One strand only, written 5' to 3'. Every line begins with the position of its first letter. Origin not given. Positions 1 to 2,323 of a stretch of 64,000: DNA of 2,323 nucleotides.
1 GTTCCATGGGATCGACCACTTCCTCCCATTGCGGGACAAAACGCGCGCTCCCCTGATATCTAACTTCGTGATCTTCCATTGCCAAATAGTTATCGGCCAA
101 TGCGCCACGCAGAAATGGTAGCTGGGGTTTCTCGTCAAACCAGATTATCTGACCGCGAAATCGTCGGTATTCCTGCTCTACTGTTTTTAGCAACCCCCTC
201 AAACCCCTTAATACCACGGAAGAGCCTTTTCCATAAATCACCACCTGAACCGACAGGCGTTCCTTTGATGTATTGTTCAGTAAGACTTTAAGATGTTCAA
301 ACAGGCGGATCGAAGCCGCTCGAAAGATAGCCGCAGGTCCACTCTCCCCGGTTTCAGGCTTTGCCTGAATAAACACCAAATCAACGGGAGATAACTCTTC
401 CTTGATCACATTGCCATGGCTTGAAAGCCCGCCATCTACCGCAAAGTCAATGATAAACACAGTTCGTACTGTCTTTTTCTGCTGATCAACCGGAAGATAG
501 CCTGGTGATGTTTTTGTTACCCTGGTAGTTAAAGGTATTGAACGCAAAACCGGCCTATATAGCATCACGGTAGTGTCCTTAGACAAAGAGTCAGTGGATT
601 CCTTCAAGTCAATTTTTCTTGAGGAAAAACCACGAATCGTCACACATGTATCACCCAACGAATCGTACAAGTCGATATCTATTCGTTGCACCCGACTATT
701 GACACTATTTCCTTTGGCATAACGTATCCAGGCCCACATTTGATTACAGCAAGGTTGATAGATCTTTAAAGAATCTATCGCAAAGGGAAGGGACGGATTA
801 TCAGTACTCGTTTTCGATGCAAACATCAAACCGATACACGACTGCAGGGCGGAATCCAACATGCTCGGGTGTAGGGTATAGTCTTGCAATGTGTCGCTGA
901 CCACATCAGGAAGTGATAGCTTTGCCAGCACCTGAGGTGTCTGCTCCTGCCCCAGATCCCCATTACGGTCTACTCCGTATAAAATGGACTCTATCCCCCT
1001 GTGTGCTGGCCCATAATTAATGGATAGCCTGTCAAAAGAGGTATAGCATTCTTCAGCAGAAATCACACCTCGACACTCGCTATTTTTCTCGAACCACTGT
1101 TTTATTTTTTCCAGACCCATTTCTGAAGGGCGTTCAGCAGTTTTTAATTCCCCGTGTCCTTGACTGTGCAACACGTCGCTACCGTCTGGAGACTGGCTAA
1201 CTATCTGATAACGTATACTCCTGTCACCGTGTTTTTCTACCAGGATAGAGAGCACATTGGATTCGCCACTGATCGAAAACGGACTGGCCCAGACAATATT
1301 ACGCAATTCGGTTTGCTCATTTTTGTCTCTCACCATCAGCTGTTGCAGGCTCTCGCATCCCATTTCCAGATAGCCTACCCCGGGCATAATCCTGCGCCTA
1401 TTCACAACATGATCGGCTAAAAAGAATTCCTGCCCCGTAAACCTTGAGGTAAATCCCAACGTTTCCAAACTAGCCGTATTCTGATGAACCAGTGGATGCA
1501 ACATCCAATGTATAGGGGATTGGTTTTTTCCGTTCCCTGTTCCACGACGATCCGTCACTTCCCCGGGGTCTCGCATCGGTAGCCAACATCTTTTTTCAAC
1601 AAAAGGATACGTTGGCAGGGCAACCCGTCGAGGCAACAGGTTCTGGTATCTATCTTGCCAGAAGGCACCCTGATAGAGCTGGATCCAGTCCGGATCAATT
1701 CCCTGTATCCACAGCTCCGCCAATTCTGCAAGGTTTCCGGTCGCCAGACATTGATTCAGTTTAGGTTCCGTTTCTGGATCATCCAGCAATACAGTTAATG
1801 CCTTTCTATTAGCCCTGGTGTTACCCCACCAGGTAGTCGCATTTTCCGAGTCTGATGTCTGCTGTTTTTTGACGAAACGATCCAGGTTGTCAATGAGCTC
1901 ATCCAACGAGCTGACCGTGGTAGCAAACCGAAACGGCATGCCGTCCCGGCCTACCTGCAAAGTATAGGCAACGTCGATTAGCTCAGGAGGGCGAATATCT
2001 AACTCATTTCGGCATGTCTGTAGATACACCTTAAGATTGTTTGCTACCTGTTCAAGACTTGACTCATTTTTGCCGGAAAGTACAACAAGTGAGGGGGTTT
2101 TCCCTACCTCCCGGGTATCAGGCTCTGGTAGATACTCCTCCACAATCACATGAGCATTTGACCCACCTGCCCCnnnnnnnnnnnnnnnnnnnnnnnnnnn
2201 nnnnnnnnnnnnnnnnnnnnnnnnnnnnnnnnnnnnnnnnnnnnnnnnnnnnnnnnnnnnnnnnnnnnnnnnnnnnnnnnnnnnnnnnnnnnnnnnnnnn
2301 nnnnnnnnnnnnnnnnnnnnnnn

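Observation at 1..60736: Contiguous pederin/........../onnamide-type trans-AT PKS-NRPS assembly line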

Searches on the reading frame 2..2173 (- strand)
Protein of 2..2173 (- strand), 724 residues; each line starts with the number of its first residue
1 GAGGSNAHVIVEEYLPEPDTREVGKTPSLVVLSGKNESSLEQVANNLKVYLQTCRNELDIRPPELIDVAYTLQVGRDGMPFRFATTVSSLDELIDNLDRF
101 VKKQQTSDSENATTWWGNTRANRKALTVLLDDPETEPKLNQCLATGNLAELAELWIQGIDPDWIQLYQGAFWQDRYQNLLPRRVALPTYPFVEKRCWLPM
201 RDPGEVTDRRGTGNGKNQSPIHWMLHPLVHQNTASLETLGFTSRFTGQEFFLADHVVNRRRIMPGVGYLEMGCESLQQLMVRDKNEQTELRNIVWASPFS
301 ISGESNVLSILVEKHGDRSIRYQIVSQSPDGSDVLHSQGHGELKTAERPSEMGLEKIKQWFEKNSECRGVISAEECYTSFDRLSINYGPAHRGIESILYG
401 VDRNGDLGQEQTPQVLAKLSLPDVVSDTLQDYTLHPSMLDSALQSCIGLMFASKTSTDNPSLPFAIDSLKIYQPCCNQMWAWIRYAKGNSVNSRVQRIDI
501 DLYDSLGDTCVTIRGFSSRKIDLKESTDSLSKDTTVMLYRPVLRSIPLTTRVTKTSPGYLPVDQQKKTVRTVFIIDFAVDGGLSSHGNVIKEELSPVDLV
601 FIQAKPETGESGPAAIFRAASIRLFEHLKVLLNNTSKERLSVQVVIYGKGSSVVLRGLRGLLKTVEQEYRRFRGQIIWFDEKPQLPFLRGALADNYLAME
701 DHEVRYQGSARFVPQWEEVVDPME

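Call 7: search_protein_families(library=pfam, proteins=[window:2-2173:-], max_evalue=0.01)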
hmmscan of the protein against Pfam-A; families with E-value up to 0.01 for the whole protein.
window:2-2173:- (724 aa): 5 families
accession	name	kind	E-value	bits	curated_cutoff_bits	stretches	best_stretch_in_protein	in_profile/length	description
PF14765.12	PS-DH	-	8e-27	94.2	23.7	1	363-522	9-160/166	Polyketide synthase dehydratase N-terminal domain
PF21089.3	PKS_DH_N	-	1.1e-20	73.9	27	1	226-327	1-103/103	Polyketide synthase dehydratase domain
PF22336.2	RhiE-like_linker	-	1.7e-15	57.2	27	1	31-102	1-65/67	RhiE-like, KS-MAT linker domain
PF22621.2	CurL-like_PKS_C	-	7.7e-13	48.7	27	1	29-97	2-64/64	CurL-like, PKS C-terminal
PF16197.11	KAsynt_C_assoc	-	3.5e-07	31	33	1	1-53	33-86/111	Ketoacyl-synthetase C-terminal extension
